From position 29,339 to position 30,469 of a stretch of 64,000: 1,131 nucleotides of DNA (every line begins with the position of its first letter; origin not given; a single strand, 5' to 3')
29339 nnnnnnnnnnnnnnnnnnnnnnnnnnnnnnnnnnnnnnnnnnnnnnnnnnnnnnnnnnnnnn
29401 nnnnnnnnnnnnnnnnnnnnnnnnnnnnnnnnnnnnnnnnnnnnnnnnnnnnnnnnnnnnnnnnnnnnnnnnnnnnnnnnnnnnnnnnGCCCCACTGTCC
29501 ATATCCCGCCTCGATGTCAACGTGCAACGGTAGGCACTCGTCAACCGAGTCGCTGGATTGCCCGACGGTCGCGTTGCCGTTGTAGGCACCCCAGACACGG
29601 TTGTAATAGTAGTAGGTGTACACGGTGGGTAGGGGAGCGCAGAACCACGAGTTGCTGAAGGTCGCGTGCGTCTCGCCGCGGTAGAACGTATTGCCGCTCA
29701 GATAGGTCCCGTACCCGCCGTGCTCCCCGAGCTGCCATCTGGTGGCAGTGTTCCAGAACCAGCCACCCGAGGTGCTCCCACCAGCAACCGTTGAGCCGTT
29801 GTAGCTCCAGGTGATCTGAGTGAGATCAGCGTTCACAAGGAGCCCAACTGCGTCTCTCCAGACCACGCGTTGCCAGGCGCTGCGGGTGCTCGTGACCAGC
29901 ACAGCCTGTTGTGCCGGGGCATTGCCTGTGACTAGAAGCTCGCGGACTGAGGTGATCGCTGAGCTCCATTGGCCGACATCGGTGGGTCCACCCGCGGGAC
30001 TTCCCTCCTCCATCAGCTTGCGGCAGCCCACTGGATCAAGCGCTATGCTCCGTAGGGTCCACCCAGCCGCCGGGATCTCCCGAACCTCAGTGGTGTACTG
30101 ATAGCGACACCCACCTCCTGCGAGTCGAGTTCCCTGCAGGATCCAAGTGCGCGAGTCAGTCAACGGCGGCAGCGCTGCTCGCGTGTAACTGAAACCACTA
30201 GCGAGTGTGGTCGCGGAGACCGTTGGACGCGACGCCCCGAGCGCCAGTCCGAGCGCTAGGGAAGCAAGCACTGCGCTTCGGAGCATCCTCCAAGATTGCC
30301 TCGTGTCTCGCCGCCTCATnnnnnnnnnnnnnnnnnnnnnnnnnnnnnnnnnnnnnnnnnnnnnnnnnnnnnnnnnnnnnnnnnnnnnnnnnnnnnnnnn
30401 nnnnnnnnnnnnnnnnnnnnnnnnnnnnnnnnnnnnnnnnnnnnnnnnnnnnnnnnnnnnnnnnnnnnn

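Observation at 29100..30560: Low-GC islet encoding a secreted Trp/Tyr/Gly-rich 4-Cys protein and a small membrane protein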

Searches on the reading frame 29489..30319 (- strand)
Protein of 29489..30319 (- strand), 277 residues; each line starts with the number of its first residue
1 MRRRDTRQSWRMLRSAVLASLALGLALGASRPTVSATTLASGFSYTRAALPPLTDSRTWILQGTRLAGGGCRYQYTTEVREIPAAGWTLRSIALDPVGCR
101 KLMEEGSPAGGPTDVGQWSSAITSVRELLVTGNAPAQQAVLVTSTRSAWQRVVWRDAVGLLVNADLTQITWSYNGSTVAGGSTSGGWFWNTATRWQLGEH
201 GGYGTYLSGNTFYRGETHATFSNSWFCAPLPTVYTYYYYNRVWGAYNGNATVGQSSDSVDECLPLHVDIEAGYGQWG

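Call 4: search_protein_families(library=pfam, proteins=[window:29489-30319:-], max_evalue=1)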
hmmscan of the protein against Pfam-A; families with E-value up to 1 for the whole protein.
seq(277 aa): 0 families

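Call 5: search_protein_families(library=ncbifam, proteins=[window:29489-30319:-], max_evalue=1)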
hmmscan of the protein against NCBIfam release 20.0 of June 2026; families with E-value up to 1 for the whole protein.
seq(277 aa): 0 families

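Call 8: find_homologous_proteins(query=window:29489-30319:-, max_evalue=0.01)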
Query seq(277 aa) (277 aa): 50 proteins with E <= 0.01 among 6749 candidates.
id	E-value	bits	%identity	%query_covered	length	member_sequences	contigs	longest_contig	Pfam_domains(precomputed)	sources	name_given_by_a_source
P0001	4.8e-99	350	61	98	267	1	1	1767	-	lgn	-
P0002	2.6e-98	347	60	97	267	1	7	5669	-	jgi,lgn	-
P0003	4.6e-83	297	53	100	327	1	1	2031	-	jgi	jgi:hypothetical protein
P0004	9.9e-81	290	55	91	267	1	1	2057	-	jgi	jgi:hypothetical protein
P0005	1.9e-80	289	54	94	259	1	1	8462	-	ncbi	-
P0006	6.2e-80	287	52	97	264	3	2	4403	-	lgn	-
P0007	2.2e-79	285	53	88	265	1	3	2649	-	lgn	-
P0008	9.0e-79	283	56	87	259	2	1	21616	-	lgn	-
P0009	2.2e-75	272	50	95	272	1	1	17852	-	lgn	-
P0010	2.5e-75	272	51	96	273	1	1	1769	-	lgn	-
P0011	1.0e-74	270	50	97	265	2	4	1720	-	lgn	-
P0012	5.7e-73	264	51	94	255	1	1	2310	-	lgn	-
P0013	2.3e-66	243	50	97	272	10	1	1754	-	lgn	-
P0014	6.7e-66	241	48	82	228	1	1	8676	-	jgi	jgi:hypothetical protein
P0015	3.5e-64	235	51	84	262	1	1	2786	-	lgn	-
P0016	9.0e-63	231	45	97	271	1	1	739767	-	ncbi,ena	-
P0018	1.9e-60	223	71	49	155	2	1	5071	-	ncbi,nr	ncbi:MAG: hypothetical protein M0Z49_11095 [Chloroflexi bacterium]|nr:hypothetical protein [Chlorofl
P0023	1.0e-58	218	54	74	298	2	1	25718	-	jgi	-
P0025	6.6e-58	215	47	84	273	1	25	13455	-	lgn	-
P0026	7.6e-57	211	47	82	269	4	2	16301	-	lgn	-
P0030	6.4e-54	202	41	95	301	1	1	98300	-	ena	-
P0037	1.7e-43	168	38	94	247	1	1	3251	-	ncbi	-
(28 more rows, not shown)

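Call 12: find_encoding_contigs(protein=P0016, flank=8000, max_places=3)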
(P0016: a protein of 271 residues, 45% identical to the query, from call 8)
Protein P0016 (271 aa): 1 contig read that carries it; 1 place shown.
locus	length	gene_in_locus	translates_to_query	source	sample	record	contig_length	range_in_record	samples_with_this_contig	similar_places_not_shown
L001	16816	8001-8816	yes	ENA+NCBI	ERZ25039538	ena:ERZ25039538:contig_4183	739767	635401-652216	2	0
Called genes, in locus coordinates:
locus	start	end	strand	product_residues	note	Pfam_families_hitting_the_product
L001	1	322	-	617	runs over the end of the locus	PF00990:GGDEF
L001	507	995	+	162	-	PF13404:HTH_AsnC-type, PF13412:HTH_24, PF22451:NirdL-like_HTH, PF01037:AsnC_trans_reg, PF22482:AsnC_trans_reg_3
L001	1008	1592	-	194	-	-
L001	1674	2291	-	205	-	PF12844:HTH_19 (weak), PF13560:HTH_31, PF01381:HTH_3, PF13443:HTH_26 (weak), PF07883:Cupin_2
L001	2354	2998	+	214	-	PF01210:NAD_Gly3P_dh_N (faint), PF02826:2-Hacid_dh_C (weak), PF03446:NAD_binding_2, PF03807:F420_oxidored, PF07991:KARI_N (faint), PF10727:Rossmann-like (weak), PF02153:PDH_N (faint)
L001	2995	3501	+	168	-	PF00903:Glyoxalase, PF18029:Glyoxalase_6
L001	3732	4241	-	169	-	PF13302:Acetyltransf_3, PF13420:Acetyltransf_4 (weak), PF00583:Acetyltransf_1, PF13523:Acetyltransf_8, PF13508:Acetyltransf_7, PF08445:FR47 (weak)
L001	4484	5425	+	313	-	PF13495:Phage_int_SAM_4, PF02899:Phage_int_SAM_1 (weak), PF00589:Phage_integrase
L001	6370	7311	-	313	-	PF13814:Replic_Relax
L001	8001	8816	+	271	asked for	-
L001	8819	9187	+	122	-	-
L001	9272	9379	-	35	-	-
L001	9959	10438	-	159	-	PF04542:Sigma70_r2, PF08281:Sigma70_r4_2, PF04545:Sigma70_r4, PF22233:PhyR_sigma-like (weak)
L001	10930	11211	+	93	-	-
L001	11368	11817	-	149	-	-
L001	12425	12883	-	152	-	-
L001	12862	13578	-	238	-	-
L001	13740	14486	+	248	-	PF13384:HTH_23 (weak), PF13518:HTH_28, PF13551:HTH_29, PF13565:HTH_32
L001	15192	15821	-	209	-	-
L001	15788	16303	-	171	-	-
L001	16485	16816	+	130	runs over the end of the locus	-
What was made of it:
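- next to an integrase and a relaxase (L001; call 12);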

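Call 13: find_encoding_contigs(protein=P0030, flank=8000, max_places=3)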
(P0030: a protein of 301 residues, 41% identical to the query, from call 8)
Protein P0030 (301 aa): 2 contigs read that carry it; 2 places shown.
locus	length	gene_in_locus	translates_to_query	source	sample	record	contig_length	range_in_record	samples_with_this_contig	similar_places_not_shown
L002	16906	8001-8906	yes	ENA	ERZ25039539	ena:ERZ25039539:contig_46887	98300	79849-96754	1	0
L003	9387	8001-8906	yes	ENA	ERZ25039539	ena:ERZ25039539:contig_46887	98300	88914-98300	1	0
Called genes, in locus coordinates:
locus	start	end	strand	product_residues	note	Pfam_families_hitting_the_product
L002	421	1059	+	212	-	-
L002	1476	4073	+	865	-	PF00122:E1-E2_ATPase, PF00702:Hydrolase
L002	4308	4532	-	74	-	-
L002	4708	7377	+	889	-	PF00211:Guanylate_cyc, PF25872:HTH_77, PF13424:TPR_12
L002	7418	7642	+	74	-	-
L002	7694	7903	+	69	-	PF00196:GerE (faint)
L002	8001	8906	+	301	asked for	-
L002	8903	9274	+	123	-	-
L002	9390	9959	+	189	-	-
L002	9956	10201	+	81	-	PF00196:GerE (weak)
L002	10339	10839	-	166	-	-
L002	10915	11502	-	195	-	-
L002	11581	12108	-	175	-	PF00196:GerE (weak)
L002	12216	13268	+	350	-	PF13481:AAA_25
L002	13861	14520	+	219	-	PF12705:PDDEXK_1 (weak)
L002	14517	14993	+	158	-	PF05866:RusA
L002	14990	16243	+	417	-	PF00239:Resolvase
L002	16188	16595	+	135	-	-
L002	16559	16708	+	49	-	-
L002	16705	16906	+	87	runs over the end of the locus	PF00196:GerE (weak), PF00126:HTH_1 (faint)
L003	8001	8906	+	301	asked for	-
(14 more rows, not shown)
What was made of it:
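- next to a serine recombinase and RusA (L002; call 13);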

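Call 16: find_encoding_contigs(protein=P0008, flank=8000, max_places=2)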
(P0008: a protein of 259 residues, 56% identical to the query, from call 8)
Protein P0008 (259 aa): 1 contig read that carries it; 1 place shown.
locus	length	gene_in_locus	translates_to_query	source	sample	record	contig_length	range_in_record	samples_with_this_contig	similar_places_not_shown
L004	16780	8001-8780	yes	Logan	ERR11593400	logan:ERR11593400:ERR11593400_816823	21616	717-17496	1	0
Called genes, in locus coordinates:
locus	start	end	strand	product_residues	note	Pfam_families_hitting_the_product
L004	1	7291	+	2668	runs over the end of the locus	?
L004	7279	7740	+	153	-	-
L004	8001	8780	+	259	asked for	-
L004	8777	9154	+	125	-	-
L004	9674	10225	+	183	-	-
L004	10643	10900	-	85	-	-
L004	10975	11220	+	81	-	-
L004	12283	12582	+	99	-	-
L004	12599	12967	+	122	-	-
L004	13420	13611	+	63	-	-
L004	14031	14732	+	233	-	-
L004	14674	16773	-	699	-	PF00004:AAA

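Call 17: find_encoding_contigs(protein=P0009, flank=8000, max_places=2)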
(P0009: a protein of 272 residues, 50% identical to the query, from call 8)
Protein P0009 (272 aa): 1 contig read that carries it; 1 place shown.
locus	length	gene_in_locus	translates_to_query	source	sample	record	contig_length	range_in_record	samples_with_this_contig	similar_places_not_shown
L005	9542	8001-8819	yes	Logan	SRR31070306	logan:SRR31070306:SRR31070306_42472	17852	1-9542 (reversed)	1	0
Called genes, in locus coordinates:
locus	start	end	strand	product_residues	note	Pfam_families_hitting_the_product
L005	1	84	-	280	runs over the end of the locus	PF12728:HTH_17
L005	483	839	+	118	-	-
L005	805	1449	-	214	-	PF00239:Resolvase (weak)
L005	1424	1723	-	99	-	-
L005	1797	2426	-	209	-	PF01434:Peptidase_M41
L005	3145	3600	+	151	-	-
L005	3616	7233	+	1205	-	PF07693:KAP_NTPase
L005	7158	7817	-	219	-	-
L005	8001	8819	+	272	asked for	-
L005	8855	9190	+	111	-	-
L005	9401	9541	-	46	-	?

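Call 18: predict_structure(alignment_id=A1)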
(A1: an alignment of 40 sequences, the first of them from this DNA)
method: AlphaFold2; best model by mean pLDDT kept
length: 277 residues; sequences in the alignment: 40
mean_pLDDT: 85.9   pTM: 0.77
mean pLDDT of the five models: 85.9, 84.7, 84.6, 84.2, 83.6
residues with pLDDT >= 90: 199; 70-90: 12; 50-70: 50; < 50: 16
segments of 3 or more residues with pLDDT < 50: 114-117, 126-130
pLDDT, mean of each block of 10 residues (from residue 1): 53 62 56 60 93 96 95 96 96 97 95 50 48 63 95 96 98 97 97 96 97 98 92 97 98 97 95 93
secondary structure, 60 per line:
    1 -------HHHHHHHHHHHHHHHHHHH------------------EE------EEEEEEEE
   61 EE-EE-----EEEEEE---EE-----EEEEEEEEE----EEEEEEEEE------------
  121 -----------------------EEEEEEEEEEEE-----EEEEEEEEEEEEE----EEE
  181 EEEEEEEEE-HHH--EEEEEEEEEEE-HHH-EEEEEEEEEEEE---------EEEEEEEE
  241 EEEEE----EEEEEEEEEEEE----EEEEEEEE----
elements in order: H8-26 E53-62 E71-76 E87-95 E100-108 E144-155 E161-173 E178-189 E196-206 E212-223 E233-245 E250-261 E266-273

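Call 26: fold_search(model_id=the predicted structure, library=pdb)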
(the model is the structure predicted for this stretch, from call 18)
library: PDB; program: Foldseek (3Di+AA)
matches with E <= 10: 915; with E <= 0.001: 0
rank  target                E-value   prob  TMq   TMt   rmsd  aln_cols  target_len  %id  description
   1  6ofo_A                5.9e-03  0.18  0.13  0.15  24.6       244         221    8  Crystal structure of split green fluorescent protein (GFP); s10 circular permutant (194-195) (released 2019-07-10)
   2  7ru5_A                3.5e-02  0.04  0.10  0.04  21.4       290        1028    5  CC6.30 fragment antigen binding in complex with SARS-CoV-2-6P-Mut7 S protein (non-uniform refinement) (released 2022-08-24)
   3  6zox_A                3.9e-02  0.06  0.12  0.05  21.0       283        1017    8  Structure of Disulphide-stabilized SARS-CoV-2 Spike Protein Trimer (x2 disulphide-bond mutant, G413C, V987C, single Ar (released 2020-07-22)
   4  5lk4                  4.1e-02  0.12  0.14  0.16  18.5       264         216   10  Structure of the Red Fluorescent Protein mScarlet at pH 7.8 (released 2016-12-07)
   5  2z6z_B                4.1e-02  0.07  0.10  0.12  18.9       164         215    7  Crystal structure of a photoswitchable GFP-like protein Dronpa in the bright-state (released 2008-07-22)
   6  2wis_B                4.3e-02  0.16  0.12  0.15  19.0       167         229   10  Fluorescent protein KillerRed in the bleached state (released 2009-08-11)
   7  2ddc_A                4.3e-02  0.09  0.14  0.17  19.8       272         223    7  Unique behavior of a histidine responsible for an engineered green-to-red photoconversion process (released 2006-03-07)
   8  7lwt_B                4.3e-02  0.06  0.12  0.04  19.9       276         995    6  UK (B.1.1.7) SARS-CoV-2 spike protein variant (S-GSAS-B.1.1.7) in the 1-RBD-up conformation (released 2021-03-31)
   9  4emq_C                4.8e-02  0.12  0.12  0.14  18.8       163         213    8  Crystal structure of a single mutant of Dronpa, the green-on-state PDM1-4 (released 2012-11-21)
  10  9ue7_A                4.8e-02  0.06  0.12  0.05  20.0       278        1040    5  Cryo-EM structure of SARS-CoV-2 KP.2 spike in complex with ACE2 (released 2025-12-24)
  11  5w5p                  5.1e-02  0.18  0.16  0.09  17.4       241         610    8  Crystal structure of Acinetobacter baumannii phage AM24 tailspike protein (released 2018-12-19)
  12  8c2r_B                5.1e-02  0.06  0.11  0.04  18.8       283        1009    6  SARS-CoV2 Omicron BA.1 spike in complex with CAB-A17 antibody (released 2024-05-22)
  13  2ie2_C                5.7e-02  0.11  0.12  0.14  18.5       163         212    7  The 1.7 A crystal structure of Dronpa: a photoswitchable green fluorescent protein (released 2006-11-14)
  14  5yvf_B                6.0e-02  0.07  0.11  0.11  21.9       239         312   12  Crystal structure of BFA1 (released 2018-08-08)
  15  5dqb                  7.9e-02  0.12  0.12  0.14  17.3       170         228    6  Green/cyan WasCFP at pH 8.0 (released 2016-07-27)
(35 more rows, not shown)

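Call 29: search_solved_structures(query=A1, max_evalue=10)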
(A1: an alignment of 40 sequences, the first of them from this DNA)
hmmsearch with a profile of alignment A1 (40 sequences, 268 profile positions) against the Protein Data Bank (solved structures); distinct sequences matched with E-value up to 10: 4.
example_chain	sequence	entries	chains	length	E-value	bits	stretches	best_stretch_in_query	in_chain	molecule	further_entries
8k3c_C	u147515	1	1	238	0.019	17.3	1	181-245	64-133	Heavy chain of 41-6 Fab fragments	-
7y5k_B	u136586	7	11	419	0.18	14.1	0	154-224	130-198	Chromatin assembly factor 1 subunit B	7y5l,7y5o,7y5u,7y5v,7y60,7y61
8iqf_B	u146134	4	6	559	0.33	13.2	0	154-224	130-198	Chromatin assembly factor 1 subunit B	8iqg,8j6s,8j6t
11ls_H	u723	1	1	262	0.4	12.9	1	202-245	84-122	Monoclonal Antibody RVC68 Heavy Chain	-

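Call 30: fold_search(model_id=the predicted structure, library=viral)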
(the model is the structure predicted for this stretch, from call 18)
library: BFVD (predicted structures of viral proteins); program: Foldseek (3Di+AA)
matches with E <= 10: 875; with E <= 0.001: 2
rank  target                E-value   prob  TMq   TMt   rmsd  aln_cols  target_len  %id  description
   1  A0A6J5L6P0            4.6e-04  0.21  0.12  0.06  21.4       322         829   11  Uncharacterized protein [uncultured Caudovirales phage]
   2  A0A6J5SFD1            5.4e-04  0.69  0.18  0.24  18.8       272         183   10  Uncharacterized protein [uncultured Caudovirales phage]
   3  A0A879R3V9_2          1.1e-03  0.35  0.14  0.06  23.4       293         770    8  Uncharacterized protein [Synechococcus phage S-SRM01]
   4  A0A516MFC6            1.1e-03  0.15  0.10  0.07  23.8       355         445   10  (no name in the UniProt tables at hand)
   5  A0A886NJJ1            1.8e-03  0.51  0.16  0.21  20.2       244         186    9  (no name in the UniProt tables at hand)
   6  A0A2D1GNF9            2.0e-03  0.10  0.10  0.12  39.7       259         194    8  (no name in the UniProt tables at hand)
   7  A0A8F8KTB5            2.1e-03  0.44  0.16  0.05  17.6       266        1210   10  Putative collagen-binding domain virulence factor YadA protein [Clandestinovirus]
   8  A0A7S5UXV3            2.1e-03  0.21  0.13  0.14  23.9       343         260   10  Uncharacterized protein [Rhizobium phage RHph_Y65]
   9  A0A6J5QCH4            2.3e-03  0.16  0.11  0.11  19.5       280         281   10  Uncharacterized protein [uncultured Caudovirales phage]
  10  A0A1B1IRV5            2.4e-03  0.13  0.12  0.11  37.0       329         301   12  (no name in the UniProt tables at hand)
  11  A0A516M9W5            2.6e-03  0.23  0.14  0.06  18.9       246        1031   10  (no name in the UniProt tables at hand)
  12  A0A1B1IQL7            2.7e-03  0.38  0.17  0.15  17.1       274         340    7  (no name in the UniProt tables at hand)
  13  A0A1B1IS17            3.6e-03  0.35  0.16  0.19  20.6       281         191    7  (no name in the UniProt tables at hand)
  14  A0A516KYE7            3.8e-03  0.54  0.18  0.25  15.4       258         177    8  (no name in the UniProt tables at hand)
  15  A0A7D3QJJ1            3.8e-03  0.23  0.13  0.18  18.7       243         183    8  (no name in the UniProt tables at hand)
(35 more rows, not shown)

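Call 32: find_related_loci(query=A1, collection=viral_contigs, flank=10000)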
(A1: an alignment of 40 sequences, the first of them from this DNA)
Query A1 (277 aa) in viral_contigs; peptide patterns used: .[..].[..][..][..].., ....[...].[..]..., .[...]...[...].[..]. (x = any residue, [..] = any of these).
50 stretches matched a pattern, but none encodes a relative of the query by tblastn (E <= 1e-3).
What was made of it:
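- Tried and rejected: The IMG/VR scan found no relative (call 32).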

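Call 33: find_related_loci(query=A1, collection=metagenome_contigs, flank=10000)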
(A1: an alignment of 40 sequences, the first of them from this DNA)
Query A1 (277 aa) in metagenome_contigs; peptide patterns used: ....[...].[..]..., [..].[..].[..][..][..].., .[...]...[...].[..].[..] (x = any residue, [..] = any of these).
189 stretches matched a pattern; 19 encode a relative of the query (tblastn E <= 1e-3); 19 distinct loci.
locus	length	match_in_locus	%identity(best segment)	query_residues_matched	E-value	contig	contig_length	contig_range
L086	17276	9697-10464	54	16-276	1e-83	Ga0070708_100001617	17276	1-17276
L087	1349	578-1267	50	40-276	7e-78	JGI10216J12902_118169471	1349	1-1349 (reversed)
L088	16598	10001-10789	47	15-276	3e-68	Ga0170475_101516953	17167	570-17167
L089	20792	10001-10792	46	7-274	2e-65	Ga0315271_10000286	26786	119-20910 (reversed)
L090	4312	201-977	43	16-276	3e-65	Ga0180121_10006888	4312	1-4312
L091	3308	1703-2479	43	16-276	2e-65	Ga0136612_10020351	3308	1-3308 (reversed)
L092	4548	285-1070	43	5-276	6e-63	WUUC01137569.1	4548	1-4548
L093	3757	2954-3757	40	6-276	3e-55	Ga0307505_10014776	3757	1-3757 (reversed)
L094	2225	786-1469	42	33-265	7e-47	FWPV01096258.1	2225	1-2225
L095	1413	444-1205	39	11-265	1e-41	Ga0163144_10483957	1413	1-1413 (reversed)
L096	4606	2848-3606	41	4-265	6e-38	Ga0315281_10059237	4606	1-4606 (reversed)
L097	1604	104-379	54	184-275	1e-25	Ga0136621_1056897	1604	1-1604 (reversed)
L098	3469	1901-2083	51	207-265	2e-13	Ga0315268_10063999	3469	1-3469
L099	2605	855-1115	37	179-276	1e-12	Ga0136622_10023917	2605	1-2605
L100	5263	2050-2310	37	179-276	1e-12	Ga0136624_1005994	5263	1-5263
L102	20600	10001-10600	31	53-248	2e-16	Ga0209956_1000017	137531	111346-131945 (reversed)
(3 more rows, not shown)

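Call 43: search_protein_representatives(alignment_id=A1)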
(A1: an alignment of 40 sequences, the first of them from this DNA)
Query: 40 sequences, 268 profile positions. Proteins with E-value up to 0.001 (for the whole library): 890; up to 1e-10: 456; up to 1e-30: 71. The best 150 are listed.
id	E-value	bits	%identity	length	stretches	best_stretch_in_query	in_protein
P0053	2.5e-103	361.2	-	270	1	12-267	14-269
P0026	2.6e-95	334.9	-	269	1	25-267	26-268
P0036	1.1e-92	326.4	-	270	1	3-267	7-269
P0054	5.0e-91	320.9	-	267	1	8-262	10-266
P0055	4.9e-90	317.7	-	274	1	9-267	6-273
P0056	7.4e-89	313.8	-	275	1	1-267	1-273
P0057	7.8e-83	294.0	-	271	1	6-264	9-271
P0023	3.4e-79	282.1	-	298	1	5-263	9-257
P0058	3.7e-72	259.0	-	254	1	10-264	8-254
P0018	1.3e-71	257.3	-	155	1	116-266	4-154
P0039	1.8e-65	237.1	-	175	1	98-267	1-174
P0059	1.8e-60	220.7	-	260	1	9-256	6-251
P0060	3.1e-58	213.4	-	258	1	16-258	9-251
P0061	4.7e-58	212.8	-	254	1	18-260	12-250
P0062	1.4e-56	208.0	-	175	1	98-268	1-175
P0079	5.7e-43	163.3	-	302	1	11-260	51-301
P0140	7.4e-26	107.2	-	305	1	42-245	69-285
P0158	1.4e-24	103.0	-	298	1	12-260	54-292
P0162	4.2e-24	101.5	-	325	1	44-247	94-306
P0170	2.3e-23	99.0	-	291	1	5-255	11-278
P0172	2.7e-23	98.8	-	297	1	57-246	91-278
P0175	4.9e-23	98.0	-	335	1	41-244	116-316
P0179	1.2e-22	96.7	-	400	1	12-254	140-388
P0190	4.8e-22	94.7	-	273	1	13-240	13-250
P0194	8.5e-22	93.9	-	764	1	39-261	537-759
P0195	1.0e-21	93.6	-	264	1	7-254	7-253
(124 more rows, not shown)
